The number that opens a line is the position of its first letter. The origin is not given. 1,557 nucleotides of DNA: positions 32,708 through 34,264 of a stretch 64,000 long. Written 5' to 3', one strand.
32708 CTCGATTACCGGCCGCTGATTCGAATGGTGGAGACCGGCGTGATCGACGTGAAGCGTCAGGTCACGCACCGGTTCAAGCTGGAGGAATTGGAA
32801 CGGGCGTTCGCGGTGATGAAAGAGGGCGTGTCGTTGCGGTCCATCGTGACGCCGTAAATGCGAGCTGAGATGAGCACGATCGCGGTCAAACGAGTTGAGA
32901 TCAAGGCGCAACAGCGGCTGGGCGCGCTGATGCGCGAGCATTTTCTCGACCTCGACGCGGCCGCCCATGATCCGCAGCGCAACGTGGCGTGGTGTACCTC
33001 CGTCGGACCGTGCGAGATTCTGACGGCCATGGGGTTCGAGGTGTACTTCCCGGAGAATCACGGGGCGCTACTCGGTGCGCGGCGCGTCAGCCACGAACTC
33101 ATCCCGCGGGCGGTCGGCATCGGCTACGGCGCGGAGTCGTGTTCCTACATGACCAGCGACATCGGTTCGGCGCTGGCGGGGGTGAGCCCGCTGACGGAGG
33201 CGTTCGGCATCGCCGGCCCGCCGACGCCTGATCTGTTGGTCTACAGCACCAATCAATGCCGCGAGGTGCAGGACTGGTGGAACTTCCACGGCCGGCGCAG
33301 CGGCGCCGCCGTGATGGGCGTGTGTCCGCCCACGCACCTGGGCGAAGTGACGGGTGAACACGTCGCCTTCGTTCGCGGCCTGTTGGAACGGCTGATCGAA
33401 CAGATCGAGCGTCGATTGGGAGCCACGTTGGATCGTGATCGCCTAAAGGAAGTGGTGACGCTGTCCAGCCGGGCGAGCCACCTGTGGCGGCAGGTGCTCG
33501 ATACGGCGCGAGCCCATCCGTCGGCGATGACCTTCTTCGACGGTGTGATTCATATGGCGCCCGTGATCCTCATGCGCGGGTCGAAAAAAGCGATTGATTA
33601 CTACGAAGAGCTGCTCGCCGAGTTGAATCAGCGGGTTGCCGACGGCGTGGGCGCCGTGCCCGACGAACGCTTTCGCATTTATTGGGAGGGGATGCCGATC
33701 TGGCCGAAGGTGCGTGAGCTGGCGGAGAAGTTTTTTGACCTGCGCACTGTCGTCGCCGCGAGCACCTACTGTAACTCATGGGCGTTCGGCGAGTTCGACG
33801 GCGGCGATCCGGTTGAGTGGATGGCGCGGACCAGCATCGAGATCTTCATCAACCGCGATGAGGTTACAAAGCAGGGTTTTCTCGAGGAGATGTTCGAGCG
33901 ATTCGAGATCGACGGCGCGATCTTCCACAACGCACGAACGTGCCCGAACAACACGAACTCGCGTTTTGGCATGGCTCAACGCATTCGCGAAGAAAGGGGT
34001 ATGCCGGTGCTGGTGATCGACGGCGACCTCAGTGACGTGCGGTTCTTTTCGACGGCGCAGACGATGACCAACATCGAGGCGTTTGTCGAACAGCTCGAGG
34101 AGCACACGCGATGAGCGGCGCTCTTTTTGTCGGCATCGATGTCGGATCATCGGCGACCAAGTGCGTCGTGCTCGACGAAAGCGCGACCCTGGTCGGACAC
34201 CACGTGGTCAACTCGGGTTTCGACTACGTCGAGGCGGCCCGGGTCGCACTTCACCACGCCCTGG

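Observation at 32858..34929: Orphan single-subunit BCR/HAD-family protein with its own activase: candidate double-cubane-cluster (DCCP/DCCP-R-like) ATP-driven reductase inside the benzoyl-CoA cluster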

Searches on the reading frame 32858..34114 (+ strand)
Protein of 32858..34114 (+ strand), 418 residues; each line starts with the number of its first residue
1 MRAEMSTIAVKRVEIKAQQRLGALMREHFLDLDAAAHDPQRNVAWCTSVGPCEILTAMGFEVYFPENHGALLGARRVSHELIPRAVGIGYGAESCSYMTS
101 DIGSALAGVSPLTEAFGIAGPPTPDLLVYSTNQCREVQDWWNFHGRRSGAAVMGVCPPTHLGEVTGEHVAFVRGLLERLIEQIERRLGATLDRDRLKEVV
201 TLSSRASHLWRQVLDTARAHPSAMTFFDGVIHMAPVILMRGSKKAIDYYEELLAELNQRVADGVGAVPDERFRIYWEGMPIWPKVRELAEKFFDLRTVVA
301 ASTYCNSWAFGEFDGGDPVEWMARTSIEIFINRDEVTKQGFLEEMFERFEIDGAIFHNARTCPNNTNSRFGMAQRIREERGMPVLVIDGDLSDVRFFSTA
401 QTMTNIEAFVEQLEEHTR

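Call 4: search_protein_families(library=pfam, proteins=[window:32858-34114:+], max_evalue=0.01)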
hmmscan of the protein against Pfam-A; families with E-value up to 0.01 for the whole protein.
window:32858-34114:+ (418 aa): 1 family
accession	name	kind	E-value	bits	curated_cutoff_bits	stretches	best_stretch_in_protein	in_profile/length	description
PF06050.19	HGD-D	-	3.8e-58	198.1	28.4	1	49-413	3-342/342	2-hydroxyglutaryl-CoA dehydratase, D-component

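Call 5: search_solved_structures(query=window:32858-34114:+, max_evalue=10, show_alignments=3)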
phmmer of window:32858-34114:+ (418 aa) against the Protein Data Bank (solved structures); distinct sequences matched with E-value up to 10: 7.
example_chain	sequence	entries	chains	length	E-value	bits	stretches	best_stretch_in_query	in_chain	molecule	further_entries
3o3m_A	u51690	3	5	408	1.9e-44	155.7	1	23-416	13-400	alpha subunit 2-hydroxyisocaproyl-CoA dehydratase | alpha-subunit 2-hydroxyisocaproyl-CoA dehydratase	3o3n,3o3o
9g87_A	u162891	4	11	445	2.1e-25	93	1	24-413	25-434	3-methylbenzoyl-CoA reductase beta subunit MbdO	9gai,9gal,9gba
8s02_A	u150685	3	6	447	1.3e-16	64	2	37-286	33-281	BzdO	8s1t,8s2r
7yyl_C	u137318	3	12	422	0.00023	23.7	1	180-413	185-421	Dehydratase family protein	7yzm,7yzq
6eno_A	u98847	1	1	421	0.00035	23.1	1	180-412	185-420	Dehydratase family protein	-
5t12_A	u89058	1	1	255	0.56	12.5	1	290-351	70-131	Phosphoenolpyruvate--protein phosphotransferase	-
5t1o_B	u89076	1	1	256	0.56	12.5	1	290-351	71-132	Phosphoenolpyruvate-protein phosphotransferase PtsP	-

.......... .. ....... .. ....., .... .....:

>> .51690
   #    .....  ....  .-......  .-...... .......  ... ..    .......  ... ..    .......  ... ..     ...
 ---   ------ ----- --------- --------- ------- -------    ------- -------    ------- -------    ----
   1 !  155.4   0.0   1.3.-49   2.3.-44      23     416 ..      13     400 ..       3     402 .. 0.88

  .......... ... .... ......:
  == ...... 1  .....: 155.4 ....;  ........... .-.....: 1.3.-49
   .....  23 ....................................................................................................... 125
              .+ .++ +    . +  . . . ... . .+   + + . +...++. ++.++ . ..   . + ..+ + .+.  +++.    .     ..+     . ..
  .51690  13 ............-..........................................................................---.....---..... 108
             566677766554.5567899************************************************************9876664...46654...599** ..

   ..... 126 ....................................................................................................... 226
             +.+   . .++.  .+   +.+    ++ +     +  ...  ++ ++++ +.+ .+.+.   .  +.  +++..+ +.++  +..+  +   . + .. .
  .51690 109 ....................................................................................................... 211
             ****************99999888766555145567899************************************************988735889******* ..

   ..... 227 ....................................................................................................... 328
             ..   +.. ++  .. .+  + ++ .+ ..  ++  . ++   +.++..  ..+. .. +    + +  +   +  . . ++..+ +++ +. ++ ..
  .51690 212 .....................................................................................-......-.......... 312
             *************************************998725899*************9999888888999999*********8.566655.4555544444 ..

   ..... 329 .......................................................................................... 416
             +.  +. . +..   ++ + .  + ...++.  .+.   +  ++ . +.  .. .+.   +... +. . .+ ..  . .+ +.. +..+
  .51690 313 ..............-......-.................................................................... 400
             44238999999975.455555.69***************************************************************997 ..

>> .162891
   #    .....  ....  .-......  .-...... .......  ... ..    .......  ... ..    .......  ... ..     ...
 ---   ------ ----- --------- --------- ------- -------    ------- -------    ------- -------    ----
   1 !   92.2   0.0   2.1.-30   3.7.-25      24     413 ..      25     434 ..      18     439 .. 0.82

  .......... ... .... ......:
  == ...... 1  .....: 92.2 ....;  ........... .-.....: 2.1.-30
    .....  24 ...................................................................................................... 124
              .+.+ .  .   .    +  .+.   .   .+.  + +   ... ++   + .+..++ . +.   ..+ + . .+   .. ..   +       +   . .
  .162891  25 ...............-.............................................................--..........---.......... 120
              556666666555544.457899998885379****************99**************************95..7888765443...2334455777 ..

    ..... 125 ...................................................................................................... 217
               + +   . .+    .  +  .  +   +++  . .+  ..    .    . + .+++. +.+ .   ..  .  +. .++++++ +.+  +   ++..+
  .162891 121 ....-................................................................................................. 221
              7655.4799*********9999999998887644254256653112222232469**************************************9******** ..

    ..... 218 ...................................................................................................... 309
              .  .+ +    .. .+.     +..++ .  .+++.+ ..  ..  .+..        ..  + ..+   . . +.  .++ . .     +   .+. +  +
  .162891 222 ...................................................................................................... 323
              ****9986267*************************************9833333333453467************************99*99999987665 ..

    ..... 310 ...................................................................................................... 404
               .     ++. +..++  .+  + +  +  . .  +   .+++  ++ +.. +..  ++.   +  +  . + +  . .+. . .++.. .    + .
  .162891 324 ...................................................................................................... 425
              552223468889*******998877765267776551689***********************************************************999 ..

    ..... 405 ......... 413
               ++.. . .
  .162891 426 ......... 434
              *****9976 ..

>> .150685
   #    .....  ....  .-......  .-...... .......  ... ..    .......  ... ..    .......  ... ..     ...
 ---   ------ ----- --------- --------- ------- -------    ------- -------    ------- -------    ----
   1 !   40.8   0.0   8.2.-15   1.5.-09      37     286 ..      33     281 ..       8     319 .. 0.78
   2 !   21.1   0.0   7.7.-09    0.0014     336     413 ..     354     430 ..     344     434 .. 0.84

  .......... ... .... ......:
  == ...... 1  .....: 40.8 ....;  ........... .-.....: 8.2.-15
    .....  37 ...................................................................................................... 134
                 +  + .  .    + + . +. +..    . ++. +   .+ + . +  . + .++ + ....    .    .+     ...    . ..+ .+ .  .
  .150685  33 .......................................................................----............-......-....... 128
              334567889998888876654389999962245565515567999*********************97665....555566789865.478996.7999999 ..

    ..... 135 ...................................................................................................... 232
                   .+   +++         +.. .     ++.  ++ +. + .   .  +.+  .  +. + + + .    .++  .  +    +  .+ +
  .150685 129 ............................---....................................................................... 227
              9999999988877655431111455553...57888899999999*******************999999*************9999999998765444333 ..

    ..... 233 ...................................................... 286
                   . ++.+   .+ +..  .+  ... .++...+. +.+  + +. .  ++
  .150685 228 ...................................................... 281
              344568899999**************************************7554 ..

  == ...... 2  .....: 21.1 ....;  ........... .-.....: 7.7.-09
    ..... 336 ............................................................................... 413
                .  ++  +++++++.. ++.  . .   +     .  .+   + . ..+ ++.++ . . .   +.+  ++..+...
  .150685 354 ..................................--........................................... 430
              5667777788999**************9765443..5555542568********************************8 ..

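Call 7: search_protein_families(library=ncbifam, proteins=[window:32858-34114:+], max_evalue=0.001)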
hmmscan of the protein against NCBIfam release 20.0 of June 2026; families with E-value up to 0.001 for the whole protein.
window:32858-34114:+ (418 aa): 4 families
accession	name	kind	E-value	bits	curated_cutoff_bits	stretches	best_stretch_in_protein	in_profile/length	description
NF052455.1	HyiscapDhHadB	equivalog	9.1e-58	195.8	750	1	16-416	3-397/398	(R)-2-hydroxyisocaproyl-CoA dehydratase subunit alpha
TIGR02260.1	benz_CoA_red_B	equivalog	3e-41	141.4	486.55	1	53-410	43-410/413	benzoyl-CoA reductase subunit B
TIGR03191.1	benz_CoA_bzdO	equivalog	1.1e-20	74.3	448.6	2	43-287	32-275/430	benzoyl-CoA reductase, bzd-type, subunit O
NF040772.1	double_cubane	equivalog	1.5e-15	57.1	350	1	170-413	127-372/372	double-cubane-cluster-containing anaerobic reductase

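Call 11: find_homologous_proteins(query=window:32858-34114:+, max_evalue=1e-10)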
Query window:32858-34114:+ (418 aa): 7286 proteins with E <= 1e-10 among 8000 candidates; the best 120 are listed.
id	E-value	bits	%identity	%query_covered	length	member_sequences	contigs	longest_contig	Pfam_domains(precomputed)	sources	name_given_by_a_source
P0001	2.0e-258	875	92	99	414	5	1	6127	PF06050.20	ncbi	-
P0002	3.0e-249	845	87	99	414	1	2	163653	PF06050.20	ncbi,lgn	-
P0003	2.0e-246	836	87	99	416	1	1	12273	PF06050.20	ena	-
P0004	1.9e-240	816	85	99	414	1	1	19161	PF06050.20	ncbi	-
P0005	2.9e-240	816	85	99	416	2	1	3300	PF06050.20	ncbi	-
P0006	1.3e-234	797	83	99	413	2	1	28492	PF06050.20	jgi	-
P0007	3.1e-233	792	82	99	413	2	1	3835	PF06050.20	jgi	-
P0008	8.9e-232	788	81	99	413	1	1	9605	PF06050.20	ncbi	-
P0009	1.8e-229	780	82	98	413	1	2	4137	PF06050.20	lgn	-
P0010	4.9e-229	779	80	99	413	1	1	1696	PF06050.20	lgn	-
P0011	1.1e-228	777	80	99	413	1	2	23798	PF06050.20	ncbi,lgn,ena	-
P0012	1.3e-228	777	81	98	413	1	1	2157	PF06050.20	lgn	-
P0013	1.6e-228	777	80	99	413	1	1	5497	PF06050.20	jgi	-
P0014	2.6e-228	776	79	99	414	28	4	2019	PF06050.20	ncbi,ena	-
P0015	1.2e-227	774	80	99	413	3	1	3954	PF06050.20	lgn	-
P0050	5.1e-215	732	75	98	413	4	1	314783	PF06050.20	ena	-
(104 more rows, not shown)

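Call 14: find_encoding_contigs(protein=P0050, flank=10000, max_places=2)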
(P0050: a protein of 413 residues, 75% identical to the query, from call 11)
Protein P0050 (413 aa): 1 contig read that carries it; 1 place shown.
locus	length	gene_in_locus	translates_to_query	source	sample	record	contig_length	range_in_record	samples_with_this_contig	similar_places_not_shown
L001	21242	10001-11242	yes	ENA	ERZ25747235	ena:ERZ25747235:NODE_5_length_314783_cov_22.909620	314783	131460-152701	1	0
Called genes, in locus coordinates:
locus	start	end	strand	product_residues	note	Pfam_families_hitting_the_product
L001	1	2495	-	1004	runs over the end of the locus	PF00111:Fer2, PF01799:Fer2_2, PF01315:Ald_Xan_dh_C, PF02738:MoCoBD_1, PF20256:MoCoBD_2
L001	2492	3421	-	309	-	PF00941:FAD_binding_5, PF03450:CO_deh_flav_C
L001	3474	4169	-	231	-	PF00440:TetR_N, PF17932:TetR_C_24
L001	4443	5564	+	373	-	PF00378:ECH_1, PF16113:ECH_2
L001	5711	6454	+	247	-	PF00106:adh_short, PF08659:KR, PF13561:adh_short_C2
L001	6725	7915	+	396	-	PF00108:Thiolase_N, PF02803:Thiolase_C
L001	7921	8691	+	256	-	PF00378:ECH_1, PF16113:ECH_2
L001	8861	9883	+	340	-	PF08240:ADH_N, PF16912:Glu_dehyd_C, PF01262:AlaDh_PNT_C (faint), PF00107:ADH_zinc_N, PF13602:ADH_zinc_N_2 (weak)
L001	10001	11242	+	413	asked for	PF06050:HGD-D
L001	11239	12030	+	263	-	PF01869:BcrAD_BadFG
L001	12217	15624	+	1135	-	PF11136:DUF2889, PF00501:AMP-binding, PF23562:AMP-binding_C_3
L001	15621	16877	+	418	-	PF00108:Thiolase_N, PF02803:Thiolase_C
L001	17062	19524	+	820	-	PF02737:3HCDH_N, PF03446:NAD_binding_2 (faint)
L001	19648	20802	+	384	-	PF06050:HGD-D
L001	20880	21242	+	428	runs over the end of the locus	PF06050:HGD-D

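Call 21: find_related_loci(query=window:32858-34114:+, collection=genome_contigs, flank=10000)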
Query window:32858-34114:+ (418 aa) in genome_contigs; peptide patterns used: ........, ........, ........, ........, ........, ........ (x = any residue, [..] = any of these).
402 stretches matched a pattern; 376 encode a relative of the query (tblastn E <= 1e-3); the best 80 are kept; 80 distinct loci.
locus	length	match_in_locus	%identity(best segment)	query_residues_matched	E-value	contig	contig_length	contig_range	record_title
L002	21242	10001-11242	87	5-418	0e+0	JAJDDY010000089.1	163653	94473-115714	MAG: Phycisphaerae bacterium isolate OFTM250 OFTM250_88, whole genome shotgun sequence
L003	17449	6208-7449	85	5-418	0e+0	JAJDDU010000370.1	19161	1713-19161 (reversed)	MAG: Phycisphaerae bacterium isolate OFTM5 OFTM5_369, whole genome shotgun sequence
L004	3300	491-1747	84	2-418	0e+0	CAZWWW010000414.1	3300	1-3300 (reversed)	MAG TPA_asm: uncultured Phycisphaeraceae bacterium isolate binchicken_co253_229 genome assembly, contig: NODE_30490_leng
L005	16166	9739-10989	79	2-418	0e+0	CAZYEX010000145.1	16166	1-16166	MAG TPA_asm: uncultured Phycisphaera sp. isolate binchicken_co165_75 genome assembly, contig: k141_898538, whole genome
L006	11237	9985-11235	78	2-418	0e+0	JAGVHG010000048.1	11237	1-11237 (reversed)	MAG: Phycisphaerae bacterium isolate DeMMO2_2 c_000000009719, whole genome shotgun sequence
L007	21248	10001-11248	78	2-418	0e+0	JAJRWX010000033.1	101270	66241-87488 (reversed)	MAG: Planctomycetota bacterium isolate Dive96_bin2.90 k141_1354413, whole genome shotgun sequence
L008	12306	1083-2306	79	7-414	0e+0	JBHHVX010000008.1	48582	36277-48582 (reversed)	MAG: Phycisphaerae bacterium isolate S.4.sp1_bin.18 NODE_134_length_48582_cov_16.793826, whole genome shotgun sequence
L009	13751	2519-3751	78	8-418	0e+0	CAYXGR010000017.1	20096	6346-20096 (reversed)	MAG TPA_asm: uncultured Planctomycetaceae bacterium isolate binchicken_co275_156 genome assembly, contig: NODE_3473_leng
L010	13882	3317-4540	79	7-414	0e+0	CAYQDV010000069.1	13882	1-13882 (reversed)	MAG TPA_asm: uncultured Planctomycetaceae bacterium isolate binchicken_co275_505 genome assembly, contig: NODE_6382_leng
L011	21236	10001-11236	78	7-418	0e+0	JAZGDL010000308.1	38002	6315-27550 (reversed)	MAG: Phycisphaerae bacterium isolate SCS3bin.42 SCS3bin.42_308, whole genome shotgun sequence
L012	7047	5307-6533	76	10-418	0e+0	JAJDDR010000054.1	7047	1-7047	MAG: Phycisphaerae bacterium isolate OFTM285 OFTM285_53, whole genome shotgun sequence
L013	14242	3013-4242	76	9-418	0e+0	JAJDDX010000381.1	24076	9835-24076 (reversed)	MAG: Phycisphaerae bacterium isolate OFTM243 OFTM243_380, whole genome shotgun sequence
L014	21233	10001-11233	77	8-418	0e+0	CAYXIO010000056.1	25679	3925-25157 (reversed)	MAG TPA_asm: uncultured Planctomycetales bacterium isolate binchicken_co16_149 genome assembly, contig: NODE_3229_length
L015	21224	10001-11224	75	11-418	0e+0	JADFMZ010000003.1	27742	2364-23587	MAG: Planctomycetota bacterium isolate B5T3L8 B5T3L8_NODE367, whole genome shotgun sequence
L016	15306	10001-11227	76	5-414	0e+0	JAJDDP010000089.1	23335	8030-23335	MAG: Phycisphaerae bacterium isolate OFTM209 OFTM209_88, whole genome shotgun sequence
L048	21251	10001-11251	74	2-418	0e+0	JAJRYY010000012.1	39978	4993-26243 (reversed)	MAG: Planctomycetota bacterium isolate Dive96_bin4.107 k141_381799, whole genome shotgun sequence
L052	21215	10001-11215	52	12-415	2e-146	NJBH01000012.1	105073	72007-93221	MAG: Promethearchaeota archaeon Loki_b32 88, whole genome shotgun sequence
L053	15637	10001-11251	54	6-418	4e-146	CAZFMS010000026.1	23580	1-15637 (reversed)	MAG TPA_asm: uncultured Planctomycetaceae bacterium isolate SRP128015_co2_35 genome assembly, contig: NODE_960_length_23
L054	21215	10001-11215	51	12-415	6e-146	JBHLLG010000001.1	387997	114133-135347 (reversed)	MAG: Candidatus Hermodarchaeota archaeon isolate DZ1M.411 DZ1M.411@15, whole genome shotgun sequence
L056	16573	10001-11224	54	10-413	6e-145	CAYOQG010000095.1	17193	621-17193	MAG TPA_asm: uncultured Phycisphaeraceae bacterium isolate SRP323688_co1_276 genome assembly, contig: NODE_5376_length_1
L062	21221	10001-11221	54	11-413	8e-145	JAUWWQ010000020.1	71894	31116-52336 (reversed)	MAG: Planctomycetota bacterium isolate CSMAG_2662 CSMAG_2662_k127_3507217_length_71894_cov_21.9993, whole genome shotgun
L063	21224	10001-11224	50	9-415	2e-144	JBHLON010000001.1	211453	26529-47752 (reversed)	MAG: Promethearchaeota archaeon isolate DZ3M.354 DZ3M.354@64, whole genome shotgun sequence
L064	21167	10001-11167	55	24-413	2e-144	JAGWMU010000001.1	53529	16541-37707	MAG: Pseudomonadota bacterium isolate REEB215 contig-150_889, whole genome shotgun sequence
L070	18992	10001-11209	52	12-414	1e-143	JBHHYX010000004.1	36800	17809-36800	MAG: Acidobacteriota bacterium isolate Maj_2_bin.26 NODE_395_length_36800_cov_8.019295, whole genome shotgun sequence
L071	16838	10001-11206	53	15-415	4e-143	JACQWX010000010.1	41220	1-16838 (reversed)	MAG: Elusimicrobia bacterium isolate NC_groundwater_1500_Pr4_B-0.1um_67_5 SR1-18-B1_scaffold_102750, whole genome shotgu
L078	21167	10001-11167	54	24-413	1e-142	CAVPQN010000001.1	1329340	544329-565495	MAG: uncultured Gammaproteobacteria bacterium isolate MFD09964.bin.1.75 genome assembly, contig: contig_15958, whole gen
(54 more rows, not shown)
